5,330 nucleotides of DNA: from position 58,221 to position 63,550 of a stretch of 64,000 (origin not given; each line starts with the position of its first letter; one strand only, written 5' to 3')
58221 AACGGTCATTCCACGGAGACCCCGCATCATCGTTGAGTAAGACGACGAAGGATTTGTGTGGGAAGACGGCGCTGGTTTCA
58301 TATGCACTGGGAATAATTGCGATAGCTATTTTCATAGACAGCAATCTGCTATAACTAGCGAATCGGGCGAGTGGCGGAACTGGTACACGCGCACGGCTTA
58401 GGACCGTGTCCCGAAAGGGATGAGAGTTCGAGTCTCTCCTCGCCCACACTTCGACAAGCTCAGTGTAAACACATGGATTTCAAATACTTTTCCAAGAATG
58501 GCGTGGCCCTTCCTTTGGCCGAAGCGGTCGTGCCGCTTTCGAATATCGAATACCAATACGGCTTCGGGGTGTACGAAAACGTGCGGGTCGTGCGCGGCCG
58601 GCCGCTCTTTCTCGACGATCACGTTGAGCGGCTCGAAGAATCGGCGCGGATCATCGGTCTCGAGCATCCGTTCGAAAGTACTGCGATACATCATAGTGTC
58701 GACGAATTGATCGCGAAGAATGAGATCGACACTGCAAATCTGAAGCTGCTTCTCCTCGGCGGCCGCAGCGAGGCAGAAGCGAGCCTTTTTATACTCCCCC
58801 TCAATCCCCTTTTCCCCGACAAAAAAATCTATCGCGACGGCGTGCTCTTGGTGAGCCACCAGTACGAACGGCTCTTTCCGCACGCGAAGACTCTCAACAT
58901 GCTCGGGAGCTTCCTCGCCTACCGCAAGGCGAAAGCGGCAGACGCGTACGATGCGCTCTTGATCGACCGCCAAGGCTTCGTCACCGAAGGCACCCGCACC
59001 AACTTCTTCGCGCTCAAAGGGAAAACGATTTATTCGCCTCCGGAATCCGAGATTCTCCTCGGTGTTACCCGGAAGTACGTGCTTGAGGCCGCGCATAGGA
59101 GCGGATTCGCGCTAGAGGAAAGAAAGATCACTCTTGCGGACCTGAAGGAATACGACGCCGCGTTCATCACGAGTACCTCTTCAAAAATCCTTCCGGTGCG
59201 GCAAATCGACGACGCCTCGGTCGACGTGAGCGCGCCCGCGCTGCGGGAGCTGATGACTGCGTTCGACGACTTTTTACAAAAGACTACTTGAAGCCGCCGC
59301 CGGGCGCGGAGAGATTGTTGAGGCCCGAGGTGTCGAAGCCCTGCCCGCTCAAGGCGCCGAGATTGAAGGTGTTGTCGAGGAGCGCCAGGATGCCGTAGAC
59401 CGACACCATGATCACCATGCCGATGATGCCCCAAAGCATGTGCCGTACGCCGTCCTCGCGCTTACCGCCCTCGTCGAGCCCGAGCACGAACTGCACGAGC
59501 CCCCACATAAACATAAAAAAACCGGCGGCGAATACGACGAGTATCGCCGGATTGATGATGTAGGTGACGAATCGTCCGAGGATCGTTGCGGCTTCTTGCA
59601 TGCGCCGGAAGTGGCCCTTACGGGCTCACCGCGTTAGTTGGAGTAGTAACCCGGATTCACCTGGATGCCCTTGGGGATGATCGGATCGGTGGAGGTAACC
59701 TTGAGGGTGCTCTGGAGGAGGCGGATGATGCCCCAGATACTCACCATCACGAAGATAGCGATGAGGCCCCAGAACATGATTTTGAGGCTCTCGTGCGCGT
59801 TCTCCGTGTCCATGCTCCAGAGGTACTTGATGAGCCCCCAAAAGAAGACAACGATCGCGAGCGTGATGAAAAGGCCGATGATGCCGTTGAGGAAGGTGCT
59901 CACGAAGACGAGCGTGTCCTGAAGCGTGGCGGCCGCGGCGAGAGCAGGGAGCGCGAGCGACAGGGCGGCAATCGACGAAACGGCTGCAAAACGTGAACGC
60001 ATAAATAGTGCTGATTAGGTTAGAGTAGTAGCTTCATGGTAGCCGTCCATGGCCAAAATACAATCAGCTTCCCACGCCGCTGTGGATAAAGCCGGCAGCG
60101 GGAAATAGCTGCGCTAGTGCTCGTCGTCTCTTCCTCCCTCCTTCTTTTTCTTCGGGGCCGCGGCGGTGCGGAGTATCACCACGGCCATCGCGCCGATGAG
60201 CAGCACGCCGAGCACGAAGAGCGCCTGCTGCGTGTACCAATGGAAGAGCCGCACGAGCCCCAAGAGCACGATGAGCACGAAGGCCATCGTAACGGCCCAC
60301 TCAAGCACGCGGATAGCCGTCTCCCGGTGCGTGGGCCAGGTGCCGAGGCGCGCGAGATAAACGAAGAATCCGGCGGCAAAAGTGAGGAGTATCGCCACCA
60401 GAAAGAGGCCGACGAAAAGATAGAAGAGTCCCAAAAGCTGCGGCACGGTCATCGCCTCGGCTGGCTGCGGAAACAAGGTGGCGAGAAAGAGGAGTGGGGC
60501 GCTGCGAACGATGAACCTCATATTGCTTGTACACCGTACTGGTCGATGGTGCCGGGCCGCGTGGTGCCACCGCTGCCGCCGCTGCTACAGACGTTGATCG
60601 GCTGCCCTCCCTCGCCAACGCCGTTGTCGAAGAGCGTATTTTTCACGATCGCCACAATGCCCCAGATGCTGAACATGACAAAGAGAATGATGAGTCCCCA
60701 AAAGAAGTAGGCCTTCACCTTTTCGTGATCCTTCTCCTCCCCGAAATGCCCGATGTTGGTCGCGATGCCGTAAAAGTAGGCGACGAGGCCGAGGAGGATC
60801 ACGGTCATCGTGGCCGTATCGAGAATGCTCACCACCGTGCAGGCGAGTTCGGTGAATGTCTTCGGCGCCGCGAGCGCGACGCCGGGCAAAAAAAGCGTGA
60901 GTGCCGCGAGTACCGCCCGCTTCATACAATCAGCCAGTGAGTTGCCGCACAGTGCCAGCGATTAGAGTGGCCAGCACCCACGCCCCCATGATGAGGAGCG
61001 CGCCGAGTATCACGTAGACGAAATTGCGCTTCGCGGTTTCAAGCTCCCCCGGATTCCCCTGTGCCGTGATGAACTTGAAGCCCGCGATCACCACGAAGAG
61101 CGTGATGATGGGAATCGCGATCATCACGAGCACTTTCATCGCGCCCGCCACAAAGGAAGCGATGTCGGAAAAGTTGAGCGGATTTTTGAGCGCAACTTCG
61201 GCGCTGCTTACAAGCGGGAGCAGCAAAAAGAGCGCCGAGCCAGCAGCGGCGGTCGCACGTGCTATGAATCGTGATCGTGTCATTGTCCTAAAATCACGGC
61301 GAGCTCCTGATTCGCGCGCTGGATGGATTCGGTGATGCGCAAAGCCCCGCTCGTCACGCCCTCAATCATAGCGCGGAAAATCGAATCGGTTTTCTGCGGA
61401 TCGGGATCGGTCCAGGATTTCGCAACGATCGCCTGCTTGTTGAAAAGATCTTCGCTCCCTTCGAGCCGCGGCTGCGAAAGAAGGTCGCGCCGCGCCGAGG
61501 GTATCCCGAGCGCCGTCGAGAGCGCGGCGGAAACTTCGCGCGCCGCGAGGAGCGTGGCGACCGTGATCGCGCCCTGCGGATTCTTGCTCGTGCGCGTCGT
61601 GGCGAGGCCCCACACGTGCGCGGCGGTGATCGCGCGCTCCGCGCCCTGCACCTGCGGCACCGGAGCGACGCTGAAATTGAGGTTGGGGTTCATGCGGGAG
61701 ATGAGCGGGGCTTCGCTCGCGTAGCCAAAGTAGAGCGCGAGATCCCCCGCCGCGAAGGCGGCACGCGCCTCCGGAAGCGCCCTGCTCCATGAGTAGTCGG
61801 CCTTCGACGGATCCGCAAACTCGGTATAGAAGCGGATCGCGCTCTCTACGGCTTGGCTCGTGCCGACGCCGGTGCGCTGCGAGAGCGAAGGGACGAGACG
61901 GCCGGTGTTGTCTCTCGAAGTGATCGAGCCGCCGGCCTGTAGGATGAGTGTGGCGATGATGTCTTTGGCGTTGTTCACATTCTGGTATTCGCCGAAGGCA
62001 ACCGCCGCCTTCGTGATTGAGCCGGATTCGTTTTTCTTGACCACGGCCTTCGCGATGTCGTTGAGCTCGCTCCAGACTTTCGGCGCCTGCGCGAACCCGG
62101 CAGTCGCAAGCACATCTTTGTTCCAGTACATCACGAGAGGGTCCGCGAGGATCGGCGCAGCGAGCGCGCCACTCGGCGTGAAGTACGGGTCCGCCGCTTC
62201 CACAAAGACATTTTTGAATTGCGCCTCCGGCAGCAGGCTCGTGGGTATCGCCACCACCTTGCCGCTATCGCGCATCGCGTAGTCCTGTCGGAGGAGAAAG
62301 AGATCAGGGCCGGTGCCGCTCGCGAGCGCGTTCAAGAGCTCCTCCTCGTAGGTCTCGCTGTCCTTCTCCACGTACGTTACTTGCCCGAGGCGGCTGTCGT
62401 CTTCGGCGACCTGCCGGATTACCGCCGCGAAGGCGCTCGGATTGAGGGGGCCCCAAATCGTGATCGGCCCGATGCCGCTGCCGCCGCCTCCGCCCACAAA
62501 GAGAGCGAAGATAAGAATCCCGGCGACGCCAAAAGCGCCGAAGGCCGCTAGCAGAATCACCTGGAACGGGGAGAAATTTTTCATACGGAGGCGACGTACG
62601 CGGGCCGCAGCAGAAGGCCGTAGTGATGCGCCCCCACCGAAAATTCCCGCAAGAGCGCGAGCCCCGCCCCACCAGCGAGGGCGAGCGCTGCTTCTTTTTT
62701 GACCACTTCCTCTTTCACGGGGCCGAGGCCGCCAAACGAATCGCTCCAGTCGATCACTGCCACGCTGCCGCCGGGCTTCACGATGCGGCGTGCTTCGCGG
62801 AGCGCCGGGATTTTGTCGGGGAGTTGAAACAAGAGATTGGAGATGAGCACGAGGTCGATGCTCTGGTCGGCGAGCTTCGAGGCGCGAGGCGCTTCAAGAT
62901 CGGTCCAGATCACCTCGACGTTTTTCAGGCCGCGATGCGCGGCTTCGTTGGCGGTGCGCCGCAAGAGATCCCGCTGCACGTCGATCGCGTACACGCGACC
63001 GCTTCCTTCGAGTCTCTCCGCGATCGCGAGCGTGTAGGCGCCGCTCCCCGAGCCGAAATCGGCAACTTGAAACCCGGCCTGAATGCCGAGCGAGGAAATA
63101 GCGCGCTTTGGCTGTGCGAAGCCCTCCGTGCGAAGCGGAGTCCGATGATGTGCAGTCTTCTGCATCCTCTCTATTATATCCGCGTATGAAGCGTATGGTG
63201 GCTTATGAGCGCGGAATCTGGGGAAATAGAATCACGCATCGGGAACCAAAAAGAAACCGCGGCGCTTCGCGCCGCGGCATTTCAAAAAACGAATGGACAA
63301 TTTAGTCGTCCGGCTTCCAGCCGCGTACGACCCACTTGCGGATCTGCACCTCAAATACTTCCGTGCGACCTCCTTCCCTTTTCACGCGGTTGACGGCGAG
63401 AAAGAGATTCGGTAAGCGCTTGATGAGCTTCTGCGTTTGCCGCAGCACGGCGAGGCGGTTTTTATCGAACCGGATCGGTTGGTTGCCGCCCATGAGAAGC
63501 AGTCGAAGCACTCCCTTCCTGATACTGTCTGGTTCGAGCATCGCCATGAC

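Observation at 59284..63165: Translationally coupled operon: SAM methyltransferase, TM-anchored binding protein, five tandem pilin-like paralogs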

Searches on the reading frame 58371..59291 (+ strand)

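Call 11: search_protein_families(library=pfam, proteins=[window:58371-59291:+], max_evalue=0.00001)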
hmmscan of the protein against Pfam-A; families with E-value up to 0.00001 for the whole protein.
window:58371-59291:+ (306 aa): 1 family
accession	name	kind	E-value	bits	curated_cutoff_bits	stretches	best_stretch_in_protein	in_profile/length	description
PF01063.24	Aminotran_4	-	8e-54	183.3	28.5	1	66-279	1-223/223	Amino-transferase class IV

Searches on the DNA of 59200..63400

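Call 96: search_rna_families(source=window, start=59200, end=63400, threshold=evalue, max_evalue=1)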
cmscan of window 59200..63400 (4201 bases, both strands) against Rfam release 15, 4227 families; matches with E-value up to 1: 2.
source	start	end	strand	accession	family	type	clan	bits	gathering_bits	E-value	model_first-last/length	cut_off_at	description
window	63248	63327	-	RF02866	ncS16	Gene; sRNA;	-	25.4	48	0.069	1-83/83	no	Burkholderia sRNA 16 (Bc_KC_sr1)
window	61716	61821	+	RF02237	asX3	Gene; sRNA;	-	23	40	0.12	1-182/182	no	Xanthomonas sRNA asX3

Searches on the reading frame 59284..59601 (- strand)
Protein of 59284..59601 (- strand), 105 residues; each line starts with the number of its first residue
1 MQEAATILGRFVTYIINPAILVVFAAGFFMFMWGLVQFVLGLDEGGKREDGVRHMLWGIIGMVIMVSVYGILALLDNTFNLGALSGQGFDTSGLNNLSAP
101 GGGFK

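Call 3: search_protein_families(library=pfam, proteins=[window:59284-59601:-], max_evalue=1)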
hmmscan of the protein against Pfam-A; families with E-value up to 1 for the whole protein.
window:59284-59601:- (105 aa): 3 families
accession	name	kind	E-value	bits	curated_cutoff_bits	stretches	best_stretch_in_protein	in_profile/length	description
PF18895.5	T4SS_pilin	-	3.3e-05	24.3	26.6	1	17-73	14-69/71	Type IV secretion system pilin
PF06570.16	DUF1129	-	0.069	13.2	29.1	1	20-81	118-177/207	Protein of unknown function (DUF1129)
PF10805.13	DUF2730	-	0.24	11.9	24.9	1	56-79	6-29/102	Protein of unknown function (DUF2730)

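Call 4: search_protein_families(library=ncbifam, proteins=[window:59284-59601:-], max_evalue=1)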
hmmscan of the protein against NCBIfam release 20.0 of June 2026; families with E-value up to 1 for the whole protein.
window:59284-59601:- (105 aa): 2 families
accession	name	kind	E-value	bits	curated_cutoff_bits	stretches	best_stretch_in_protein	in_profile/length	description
NF045849.1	ICE_MMCAP2_0565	equivalog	0.00053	19.6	40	1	6-73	7-74/80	Mbov_0395 family pilin-like conjugal transfer protein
TIGR03943.1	TIGR03943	equivalog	0.016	14.6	88.8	1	9-90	3-88/221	TIGR03943 family putative permease subunit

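Call 39: search_protein_families(library=pfam, alignment_id=A5, max_evalue=0.01)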
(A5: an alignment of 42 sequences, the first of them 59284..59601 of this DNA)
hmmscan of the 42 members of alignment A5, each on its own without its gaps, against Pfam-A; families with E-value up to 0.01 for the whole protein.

A. member 1, window:59284-59601:- (105 aa): 1 family
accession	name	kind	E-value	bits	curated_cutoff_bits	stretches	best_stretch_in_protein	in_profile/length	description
PF18895.5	T4SS_pilin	-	3.3e-05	24.3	26.6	1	17-73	14-69/71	Type IV secretion system pilin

B. families by the number of members that match (of 42 scanned): 6 families
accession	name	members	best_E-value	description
PF18895.5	T4SS_pilin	37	4.9e-06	Type IV secretion system pilin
PF09990.14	DUF2231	2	0.003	Predicted membrane protein (DUF2231)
PF12750.12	Maff2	1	0.00043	Maff2 family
PF06271.18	RDD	1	0.0017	RDD family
PF02790.20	COX2_TM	1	0.0055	Cytochrome C oxidase subunit II, transmembrane domain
PF19865.4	DUF6338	1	0.0059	Family of unknown function (DUF6338)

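Call 66: search_protein_families(library=phrogs, proteins=[window:59284-59601:-], max_evalue=0.01)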
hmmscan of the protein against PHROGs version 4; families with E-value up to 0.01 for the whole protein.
window:59284-59601:- (105 aa): 0 families
